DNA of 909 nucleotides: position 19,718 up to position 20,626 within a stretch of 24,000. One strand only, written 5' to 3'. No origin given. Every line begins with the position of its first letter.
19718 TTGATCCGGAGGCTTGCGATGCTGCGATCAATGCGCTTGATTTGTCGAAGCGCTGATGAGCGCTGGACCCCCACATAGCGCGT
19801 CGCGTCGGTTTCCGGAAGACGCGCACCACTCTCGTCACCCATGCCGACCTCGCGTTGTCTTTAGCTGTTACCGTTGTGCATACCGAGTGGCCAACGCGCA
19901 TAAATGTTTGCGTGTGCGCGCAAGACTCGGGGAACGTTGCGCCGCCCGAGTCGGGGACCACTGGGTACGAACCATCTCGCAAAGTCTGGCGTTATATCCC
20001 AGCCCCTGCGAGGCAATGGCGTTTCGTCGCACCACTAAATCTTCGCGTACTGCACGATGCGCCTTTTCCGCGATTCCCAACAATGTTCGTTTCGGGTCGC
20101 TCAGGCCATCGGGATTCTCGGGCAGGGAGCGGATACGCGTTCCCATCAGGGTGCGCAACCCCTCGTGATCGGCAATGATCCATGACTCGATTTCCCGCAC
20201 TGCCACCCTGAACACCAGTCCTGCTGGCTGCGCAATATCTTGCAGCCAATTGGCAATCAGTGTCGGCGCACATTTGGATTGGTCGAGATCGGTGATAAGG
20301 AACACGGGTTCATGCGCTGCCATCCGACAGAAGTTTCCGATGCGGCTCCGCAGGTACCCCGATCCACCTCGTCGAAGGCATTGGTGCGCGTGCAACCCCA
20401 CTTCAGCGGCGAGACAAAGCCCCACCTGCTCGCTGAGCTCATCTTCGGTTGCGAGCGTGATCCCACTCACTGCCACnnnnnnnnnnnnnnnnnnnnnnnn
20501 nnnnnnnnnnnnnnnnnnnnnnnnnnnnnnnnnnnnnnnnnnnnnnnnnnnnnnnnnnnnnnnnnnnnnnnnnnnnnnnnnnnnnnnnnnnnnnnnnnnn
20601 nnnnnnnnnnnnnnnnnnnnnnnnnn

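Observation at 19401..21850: Four-gene operon: ABC-type ATPase + DUF4276 (Toprim-like) + 61-aa ORF + XRE HTH, a split OLD/PARIS/AbiL-like candidate defence module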

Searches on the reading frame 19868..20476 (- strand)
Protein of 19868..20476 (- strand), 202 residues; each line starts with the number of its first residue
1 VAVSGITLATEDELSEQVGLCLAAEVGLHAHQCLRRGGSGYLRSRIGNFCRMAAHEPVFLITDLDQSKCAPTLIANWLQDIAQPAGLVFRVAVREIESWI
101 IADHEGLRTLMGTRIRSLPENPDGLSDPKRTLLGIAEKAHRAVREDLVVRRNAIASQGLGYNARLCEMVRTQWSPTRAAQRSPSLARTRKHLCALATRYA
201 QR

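Call 3: search_protein_families(library=pfam, proteins=[window:19868-20476:-], max_evalue=1)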
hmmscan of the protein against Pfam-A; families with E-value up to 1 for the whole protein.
window:19868-20476:- (202 aa): 1 family
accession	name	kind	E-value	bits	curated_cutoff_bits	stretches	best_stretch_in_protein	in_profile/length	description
PF14103.11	DUF4276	-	0.0011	19.7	30.2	1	42-136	40-142/192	Domain of unknown function (DUF4276)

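Call 4: search_protein_families(library=padloc, proteins=[window:19868-20476:-], max_evalue=1)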
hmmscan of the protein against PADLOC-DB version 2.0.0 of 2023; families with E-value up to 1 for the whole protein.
window:19868-20476:- (202 aa): 12 families
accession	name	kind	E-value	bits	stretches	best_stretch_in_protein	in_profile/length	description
PDLC04194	HEC-01B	-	8.5e-56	187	1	3-199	3-201/204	-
PDLC04193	HEC-01B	-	1.1e-47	160.5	1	6-195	3-192/195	-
PDLC04197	HEC-01B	-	4.8e-29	99.4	1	6-195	3-189/192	-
PDLC04210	HEC-01B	-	4.4e-10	37.7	1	68-142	91-175/217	-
PDLC04191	HEC-01B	-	2.3e-07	29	1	53-157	61-162/192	-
PDLC04205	HEC-01B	-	2e-06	25.7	1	53-109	73-132/213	-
PDLC04185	HEC-01B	-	0.00032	18.8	1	38-114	43-118/188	-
PDLC04206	HEC-01B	-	0.00043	18.1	1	52-108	74-132/219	-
PDLC04196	HEC-01B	-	0.00071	17.6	1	54-132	66-147/197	-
PDLC04212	HEC-01B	-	0.0042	15.1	1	91-152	116-177/222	-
PDLC04143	HEC-01A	-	0.0066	14.1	1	58-140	59-150/190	-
PDLC04202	HEC-01B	-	0.027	12.5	1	74-111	90-126/204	-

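Call 5: search_protein_families(library=ncbifam, proteins=[window:19868-20476:-], max_evalue=1)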
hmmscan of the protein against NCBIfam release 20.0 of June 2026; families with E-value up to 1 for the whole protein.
window:19868-20476:- (202 aa): 0 families

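Call 17: find_homologous_proteins(query=window:19868-20476:-, max_evalue=0.001)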
Query window:19868-20476:- (202 aa): 1021 proteins with E <= 0.001 among 1436 candidates; the best 120 are listed.
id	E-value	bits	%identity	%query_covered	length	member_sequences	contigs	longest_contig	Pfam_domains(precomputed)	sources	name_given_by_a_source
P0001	4.0e-109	381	88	99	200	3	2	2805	PF14103.12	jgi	jgi:hypothetical protein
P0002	2.6e-98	346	82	92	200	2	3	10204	PF14103.12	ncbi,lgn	-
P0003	8.3e-98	344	79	99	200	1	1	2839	PF14103.12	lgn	-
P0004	5.8e-96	338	77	99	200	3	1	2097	PF14103.12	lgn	-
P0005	1.0e-88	314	99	72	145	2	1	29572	-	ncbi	ncbi:MAG: hypothetical protein AB7V26_05050 [Lysobacterales bacterium]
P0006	2.5e-75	271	65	93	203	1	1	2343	PF14103.12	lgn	-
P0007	3.8e-75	270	63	98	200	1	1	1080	PF14103.12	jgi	jgi:hypothetical protein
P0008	5.0e-74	266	61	97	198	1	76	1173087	PF14103.12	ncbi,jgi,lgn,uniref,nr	ncbi:DUF4276 family protein [Variovorax atrisoli]|jgi:hypothetical protein|uniref:DUF4276 family pro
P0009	4.2e-73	263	63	96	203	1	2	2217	-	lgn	-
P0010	8.4e-73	262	63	95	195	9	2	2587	-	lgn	-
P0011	1.3e-72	262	60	97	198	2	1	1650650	PF14103.12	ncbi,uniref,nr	ncbi:DUF4276 family protein [Variovorax gossypii]|uniref:DUF4276 family protein n=1 Tax=Variovorax g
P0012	2.1e-72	261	61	97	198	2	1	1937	PF14103.12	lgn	-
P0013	7.8e-72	259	62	96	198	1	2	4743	PF14103.12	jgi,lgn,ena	-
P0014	1.2e-71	259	61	97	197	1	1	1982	-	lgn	-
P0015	3.2e-71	257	65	93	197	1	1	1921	-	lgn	-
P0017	9.0e-71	256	62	96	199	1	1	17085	PF14103.12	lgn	-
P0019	2.3e-70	254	60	97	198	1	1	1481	PF14103.12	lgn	-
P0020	1.4e-69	252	59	97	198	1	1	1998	PF14103.12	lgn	-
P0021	2.0e-69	251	61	97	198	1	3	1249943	PF14103.12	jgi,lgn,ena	-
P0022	2.3e-69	251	63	95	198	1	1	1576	PF14103.12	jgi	jgi:hypothetical protein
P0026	2.8e-68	248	59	97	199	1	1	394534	PF14103.12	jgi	jgi:hypothetical protein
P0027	8.0e-68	246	60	96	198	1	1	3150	PF14103.12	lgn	-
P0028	8.5e-68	246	58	97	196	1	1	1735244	PF14103.12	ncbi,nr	ncbi:DUF4276 family protein [Burkholderia cenocepacia]|nr:DUF4276 family protein [Burkholderia cenoc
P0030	2.0e-67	245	59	98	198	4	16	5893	PF14103.12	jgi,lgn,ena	-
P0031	2.3e-67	245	60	97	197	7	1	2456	PF14103.12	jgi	jgi:hypothetical protein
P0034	5.4e-67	243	59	96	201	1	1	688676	PF14103.12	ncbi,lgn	-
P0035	7.9e-67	243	60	93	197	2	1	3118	PF14103.12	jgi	jgi:hypothetical protein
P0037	1.3e-66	242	57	94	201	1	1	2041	PF14103.12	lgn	-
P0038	2.1e-66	241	58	97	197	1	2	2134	PF14103.12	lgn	-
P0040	1.2e-65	239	60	96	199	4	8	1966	PF14103.12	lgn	-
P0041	1.2e-65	239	57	96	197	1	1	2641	PF14103.12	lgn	-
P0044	8.4e-65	236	56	97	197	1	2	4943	PF14103.12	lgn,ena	-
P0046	9.9e-65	236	57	96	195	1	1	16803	PF14103.12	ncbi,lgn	-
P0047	2.2e-64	235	58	96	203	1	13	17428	PF14103.12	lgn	-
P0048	2.3e-64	235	57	99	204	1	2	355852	PF14103.12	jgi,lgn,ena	-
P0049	3.1e-64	234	58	97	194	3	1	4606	PF14103.12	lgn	-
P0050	3.6e-64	234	57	97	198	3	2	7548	PF14103.12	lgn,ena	-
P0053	6.2e-64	233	57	99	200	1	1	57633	PF14103.12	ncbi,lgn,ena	-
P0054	7.9e-64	233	55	97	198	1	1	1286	PF14103.12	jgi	jgi:hypothetical protein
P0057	2.2e-63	232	57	94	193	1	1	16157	PF14103.12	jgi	jgi:hypothetical protein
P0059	2.5e-63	231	59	95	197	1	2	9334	PF14103.12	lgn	-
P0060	3.9e-63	231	56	96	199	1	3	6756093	PF14103.12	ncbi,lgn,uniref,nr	ncbi:DUF4276 family protein [Pseudomonas chlororaphis]|uniref:DUF4276 family protein n=1 Tax=Pseudom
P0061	6.6e-63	230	57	93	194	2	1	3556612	PF14103.12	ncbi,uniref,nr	ncbi:DUF4276 family protein [Burkholderia metallica]|uniref:DUF4276 family protein n=1 Tax=Burkholde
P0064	7.1e-63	230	55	96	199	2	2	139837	PF14103.12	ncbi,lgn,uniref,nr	ncbi:DUF4276 family protein [Pseudomonas chlororaphis]|uniref:DUF4276 family protein n=1 Tax=Pseudom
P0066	8.7e-63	230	57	97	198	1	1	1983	PF14103.12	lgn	-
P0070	4.2e-62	227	57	95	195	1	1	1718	PF14103.12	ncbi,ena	-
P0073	6.9e-62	227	58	92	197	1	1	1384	PF14103.12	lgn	-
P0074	1.0e-61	226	56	98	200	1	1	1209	PF14103.12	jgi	jgi:hypothetical protein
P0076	1.9e-61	225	58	95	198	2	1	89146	PF14103.12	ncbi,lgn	-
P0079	3.7e-61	224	55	96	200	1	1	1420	PF14103.12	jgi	-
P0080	4.6e-61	224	62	83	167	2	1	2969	PF14103.12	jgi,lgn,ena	-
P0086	1.8e-60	222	58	95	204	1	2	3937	PF14103.12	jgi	jgi:hypothetical protein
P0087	3.2e-60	221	53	96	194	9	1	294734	PF14103.12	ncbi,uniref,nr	ncbi:hypothetical protein [Burkholderia seminalis]|uniref:hypothetical protein n=1 Tax=Burkholderia 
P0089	7.4e-60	220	53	97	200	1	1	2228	PF14103.12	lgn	-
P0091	2.0e-59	219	55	90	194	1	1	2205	PF14103.12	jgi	jgi:hypothetical protein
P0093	2.4e-59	218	55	98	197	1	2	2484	PF14103.12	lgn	-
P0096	2.8e-59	218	53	97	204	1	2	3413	PF14103.12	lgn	-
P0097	3.4e-59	218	51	100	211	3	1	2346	PF14103.12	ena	-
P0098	5.6e-59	217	54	95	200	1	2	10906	PF14103.12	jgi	jgi:hypothetical protein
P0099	6.3e-59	217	53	97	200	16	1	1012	PF14103.12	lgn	-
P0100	1.1e-58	216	55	97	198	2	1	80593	PF14103.12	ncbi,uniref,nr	ncbi:protein of unknown function [Pseudomonas sp. NFACC32-1]|uniref:DUF4276 family protein n=1 Tax=P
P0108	1.1e-57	213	52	99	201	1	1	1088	PF14103.12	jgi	jgi:hypothetical protein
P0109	1.2e-57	213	54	89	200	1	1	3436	PF14103.12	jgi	jgi:hypothetical protein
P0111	1.4e-57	213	52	97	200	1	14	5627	PF14103.12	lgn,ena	-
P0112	1.4e-57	213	55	96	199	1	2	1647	PF14103.12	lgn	-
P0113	1.8e-57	212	57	89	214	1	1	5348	PF14103.12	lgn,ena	-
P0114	1.8e-57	212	52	98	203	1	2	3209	PF14103.12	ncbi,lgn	-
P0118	2.5e-57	212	51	97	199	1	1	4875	PF14103.12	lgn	-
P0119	3.4e-57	211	51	99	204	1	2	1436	PF14103.12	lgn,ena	-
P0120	3.5e-57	211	51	97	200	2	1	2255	PF14103.12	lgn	-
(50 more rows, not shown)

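Call 19: find_related_loci(query=A1, collection=genome_contigs, flank=6000)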
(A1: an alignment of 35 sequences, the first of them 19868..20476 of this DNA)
Query A1 (202 aa) in genome_contigs; peptide patterns used: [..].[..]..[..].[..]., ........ (x = any residue, [..] = any of these).
599 stretches matched a pattern (row limit reached: there are more); 512 encode a relative of the query (tblastn E <= 1e-3); the best 80 are kept; 80 distinct loci.
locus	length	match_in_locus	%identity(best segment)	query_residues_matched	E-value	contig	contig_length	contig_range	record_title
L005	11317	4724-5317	81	1-198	1e-104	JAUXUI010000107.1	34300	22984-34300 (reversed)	MAG: Lysobacteraceae bacterium isolate C15_concoct.bin.108 C15_k141_101613, whole genome shotgun sequence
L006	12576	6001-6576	63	6-197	6e-78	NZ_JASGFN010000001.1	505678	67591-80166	MAG: Paraburkholderia sp. isolate 1H005 JMF-2111-06-0001.hyb.bin.5_0, whole genome shotgun sequence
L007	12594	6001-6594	59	1-198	2e-74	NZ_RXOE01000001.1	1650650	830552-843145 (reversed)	Variovorax gossypii strain DSM 100435 1, whole genome shotgun sequence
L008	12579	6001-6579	59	6-198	2e-72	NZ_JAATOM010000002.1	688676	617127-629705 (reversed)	Variovorax sp. dw_308 2, whole genome shotgun sequence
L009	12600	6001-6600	57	3-202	1e-70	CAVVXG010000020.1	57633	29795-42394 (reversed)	MAG: uncultured proteobacterium isolate MFD04540.bin.3.53 genome assembly, contig: contig_23284, whole genome shotgun se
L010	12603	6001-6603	60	1-201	3e-70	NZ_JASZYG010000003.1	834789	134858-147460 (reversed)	Variovorax brevis strain J22R133 L61263_3, whole genome shotgun sequence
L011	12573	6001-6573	58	6-196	3e-67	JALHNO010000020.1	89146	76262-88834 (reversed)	MAG: Proteobacteria bacterium isolate Bin_66_1 c_000000001554, whole genome shotgun sequence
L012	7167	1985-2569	55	3-196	2e-65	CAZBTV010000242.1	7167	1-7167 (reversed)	MAG TPA_asm: uncultured Steroidobacteraceae bacterium isolate SRP272529_co1_105 genome assembly, contig: NODE_20309_leng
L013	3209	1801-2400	52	3-200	3e-64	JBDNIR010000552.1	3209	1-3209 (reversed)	MAG: Marinobacter sp. isolate concoct.9.ELB k141_1436540, whole genome shotgun sequence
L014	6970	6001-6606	53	1-201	1e-61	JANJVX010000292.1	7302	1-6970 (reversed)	MAG: Burkholderiaceae bacterium isolate RC341_metabat.bin.37 RC341_k141_257076, whole genome shotgun sequence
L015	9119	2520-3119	53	1-200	1e-61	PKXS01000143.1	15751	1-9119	MAG: Gammaproteobacteria bacterium isolate palsa_1208 73.20120500_P24.22_contig_11163, whole genome shotgun sequence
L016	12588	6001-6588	50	1-196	1e-61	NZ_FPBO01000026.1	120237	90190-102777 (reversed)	Pseudoduganella namucuonensis strain CGMCC 1.11014, whole genome shotgun sequence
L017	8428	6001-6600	52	1-199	5e-61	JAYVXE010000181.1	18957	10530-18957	MAG: Burkholderiaceae bacterium isolate GL85_DN_concoct_174_sub GL85_DN_concoct_174_sub_180, whole genome shotgun sequen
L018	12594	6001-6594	50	6-201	8e-61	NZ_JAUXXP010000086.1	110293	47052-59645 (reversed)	MAG: Pseudomonas sp. isolate C17_concoct.bin.54 C17_k141_46757, whole genome shotgun sequence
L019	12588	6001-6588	53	1-196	8e-61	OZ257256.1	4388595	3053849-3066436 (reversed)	MAG: Steroidobacteraceae bacterium isolate 60cb53db-5efb-48f4-9f30-25350f7b9eee genome assembly, chromosome: 1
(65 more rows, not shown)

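Call 23: search_protein_families(library=pfam, alignment_id=A2, max_evalue=0.00001)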
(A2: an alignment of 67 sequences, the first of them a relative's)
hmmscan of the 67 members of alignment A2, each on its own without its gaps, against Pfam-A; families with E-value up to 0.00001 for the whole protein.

A. member 1, L005:5364-8633:- (1089 aa): 4 families
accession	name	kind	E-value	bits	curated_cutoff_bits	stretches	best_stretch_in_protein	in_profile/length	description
PF00171.27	Aldedh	-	1.4e-114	383.7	23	1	614-1067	11-457/461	Aldehyde dehydrogenase family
PF01619.24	Pro_dh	-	3.8e-101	338.7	27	1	227-527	1-278/278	Proline dehydrogenase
PF14850.11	Pro_dh-DNA_bdg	-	2.4e-46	157.3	27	1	105-218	2-112/112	DNA-binding domain of Proline dehydrogenase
PF18327.6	PRODH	-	4.8e-14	52.8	26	1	50-96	2-48/48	Proline utilization A proline dehydrogenase N-terminal domain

B. families by the number of members that match (of 67 scanned): 83 families (the first 25 are shown)
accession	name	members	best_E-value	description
PF00005.33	ABC_tran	6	4.1e-54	ABC transporter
PF02463.25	SMC_N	6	3e-10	RecF/RecN/SMC N terminal domain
PF13191.12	AAA_16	5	1.2e-10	AAA ATPase domain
PF19778.5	RE_endonuc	4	1.1e-36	Endonuclease domain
PF04851.21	ResIII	4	1.7e-11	Type III restriction enzyme, res subunit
PF00270.35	DEAD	4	2.8e-08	DEAD/DEAH box helicase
PF00664.28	ABC_membrane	3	1.6e-35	ABC transporter transmembrane region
PF16326.10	ABC_tran_CTD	3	1.5e-21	ABC transporter C-terminal domain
PF13304.12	AAA_21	3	3.2e-16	AAA domain, putative AbiEii toxin, Type IV TA system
PF12848.13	ABC_tran_Xtn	3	2.8e-12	ABC transporter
PF13401.12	AAA_22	3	2.2e-08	AAA domain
PF13555.12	AAA_29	3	2.5e-08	P-loop containing region of AAA domain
PF00006.31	ATP-synt_ab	3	1.4e-07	ATP synthase alpha/beta family, nucleotide-binding domain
PF09818.15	ABC_ATPase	3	1.6e-07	P-loop domain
PF13476.12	AAA_23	3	1.5e-06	AAA domain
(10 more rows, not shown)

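Call 41: search_solved_structures(query=A1, max_evalue=10)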
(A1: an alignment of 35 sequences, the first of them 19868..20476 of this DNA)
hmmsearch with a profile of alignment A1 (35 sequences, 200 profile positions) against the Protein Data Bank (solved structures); distinct sequences matched with E-value up to 10: 1.
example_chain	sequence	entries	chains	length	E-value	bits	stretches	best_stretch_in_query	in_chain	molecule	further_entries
2c1l_A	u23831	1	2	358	1.6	11.5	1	139-178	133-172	RESTRICTION ENDONUCLEASE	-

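Call 42: search_protein_families(library=padloc, alignment_id=A2, max_evalue=1e-10)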
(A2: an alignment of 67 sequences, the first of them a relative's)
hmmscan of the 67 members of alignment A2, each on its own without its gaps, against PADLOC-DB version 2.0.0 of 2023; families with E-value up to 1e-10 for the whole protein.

A. member 1, L005:5364-8633:- (1089 aa): 0 families

B. families by the number of members that match (of 67 scanned): 69 families (the first 25 are shown)
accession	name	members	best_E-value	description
PDLC04135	mad3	6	1.3e-52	mads_3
PDLC03647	REase_III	4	0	Type III restriction enzyme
PDLC03649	REase_III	3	4.7e-102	Type III restriction enzyme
PDLC02980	AriA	3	6e-18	-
PDLC04140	mad8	3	3.7e-15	mads_8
PDLC02990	DarG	1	1.7e-134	-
PDLC04783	PDC-M72A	1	3.9e-115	-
PDLC02842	DpdE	1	6e-96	DpdE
PDLC02344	AbiD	1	8.3e-73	AbiD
PDLC02908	Ankyrin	1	1.3e-69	-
PDLC02845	DpdE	1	4.8e-54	DpdE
PDLC02851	DpdE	1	2e-52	DpdE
PDLC02850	DpdE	1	8.9e-52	DpdE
PDLC02849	DpdE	1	1.3e-48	DpdE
PDLC04138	mad6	1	3.7e-48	mads_6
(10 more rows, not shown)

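Call 43: predict_structure(alignment_id=A1)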
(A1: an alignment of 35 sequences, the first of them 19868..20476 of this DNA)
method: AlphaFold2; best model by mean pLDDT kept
length: 202 residues; sequences in the alignment: 35
mean_pLDDT: 92.2   pTM: 0.90
mean pLDDT of the five models: 92.2, 91.4, 90.8, 88.8, 87.2
residues with pLDDT >= 90: 164; 70-90: 33; 50-70: 4; < 50: 1
segments of 3 or more residues with pLDDT < 50: none
pLDDT, mean of each block of 10 residues (from residue 1): 81 95 95 86 94 95 90 93 95 93 96 90 94 94 91 81 97 97 97 93 71
secondary structure, 60 per line:
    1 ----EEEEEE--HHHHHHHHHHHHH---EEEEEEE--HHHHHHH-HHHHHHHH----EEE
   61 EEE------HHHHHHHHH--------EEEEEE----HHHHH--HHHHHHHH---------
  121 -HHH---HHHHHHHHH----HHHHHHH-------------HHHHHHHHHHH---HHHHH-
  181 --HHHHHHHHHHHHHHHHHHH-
elements in order: E5-10 H13-25 E29-35 H38-44 H46-53 E58-63 H70-78 E87-92 H97-101 H104-111 H128-136 H141-147 H161-171 H175-179 H183-201

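Call 46: fold_search(model_id=the predicted structure, library=pdb)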
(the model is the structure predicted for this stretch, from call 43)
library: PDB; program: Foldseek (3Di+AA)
matches with E <= 10: 794; with E <= 0.001: 0
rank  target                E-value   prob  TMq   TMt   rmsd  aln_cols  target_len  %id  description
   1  2i6t_B                1.0e-01  0.16  0.23  0.18  12.2       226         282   12  Orthorhombic Structure of the LDH domain of Human Ubiquitin-conjugating Enzyme E2-like Isoform A (released 2006-10-24)
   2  8xat_B                1.1e-01  0.15  0.25  0.26  18.7       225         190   10  Crystal structure of AtARR1(RD-DBD) (released 2024-01-24)
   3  1t13_D                1.2e-01  0.44  0.29  0.36  13.4       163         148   12  Crystal Structure Of Lumazine Synthase From Brucella Abortus Bound To 5-nitro-6-(D-ribitylamino)-2,4(1H,3H) pyrimidine (released 2005-04-19)
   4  5ic5                  1.2e-01  0.30  0.29  0.33  16.1       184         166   12  Bacteriophytochrome response regulator RtBRR (released 2016-03-02)
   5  8xat_A                1.3e-01  0.16  0.25  0.26  18.2       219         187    9  Crystal structure of AtARR1(RD-DBD) (released 2024-01-24)
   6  3heb_A                1.7e-01  0.44  0.29  0.38  10.2       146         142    8  Crystal Structure of Response regulator receiver domain from Rhodospirillum rubrum (released 2009-05-19)
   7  5tek_A                2.0e-01  0.16  0.27  0.23  12.8       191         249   12  Apo Structure of 4-Hydroxy-tetrahydrodipicolinate Reductase from Mycobacterium tuberculosis (released 2017-10-18)
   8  2i6t_A                2.3e-01  0.08  0.21  0.17  14.0       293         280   11  Orthorhombic Structure of the LDH domain of Human Ubiquitin-conjugating Enzyme E2-like Isoform A (released 2006-10-24)
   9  3lfh_B                2.4e-01  0.20  0.25  0.31  11.4       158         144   10  Crystal structure of manxA from Thermoanaerobacter tengcongensis (released 2010-12-08)
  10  2h31                  2.4e-01  0.16  0.26  0.16  15.1       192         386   12  Crystal structure of human PAICS, a bifunctional carboxylase and synthetase in purine biosynthesis (released 2007-01-30)
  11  3dl2_A                2.7e-01  0.15  0.28  0.22  11.3       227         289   12  Hexagonal structure of the LDH domain of Human Ubiquitin-conjugating Enzyme E2-like Isoform A (released 2008-07-15)
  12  5uxw_A                3.0e-01  0.33  0.27  0.23  12.2       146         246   12  Crystal Structure of Anti-anti-sigma factor PhyR from Bartonella quintana (released 2018-02-28)
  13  1fc4_A                3.0e-01  0.12  0.26  0.15  15.7       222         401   14  2-AMINO-3-KETOBUTYRATE COA LIGASE (released 2001-05-02)
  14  8zwn_C                3.2e-01  0.15  0.27  0.26  14.3       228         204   15  Crystal structure of DNA-binding transcriptional activator EvgA from Escherichia coli str. K-12 substr. MG1655 (released 2025-06-18)
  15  5uxv_A                3.4e-01  0.57  0.27  0.23   5.2        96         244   10  Crystal Structure of Anti-anti-sigma factor PhyR I40V/S51C mutant from Bartonella quintana (released 2018-02-28)
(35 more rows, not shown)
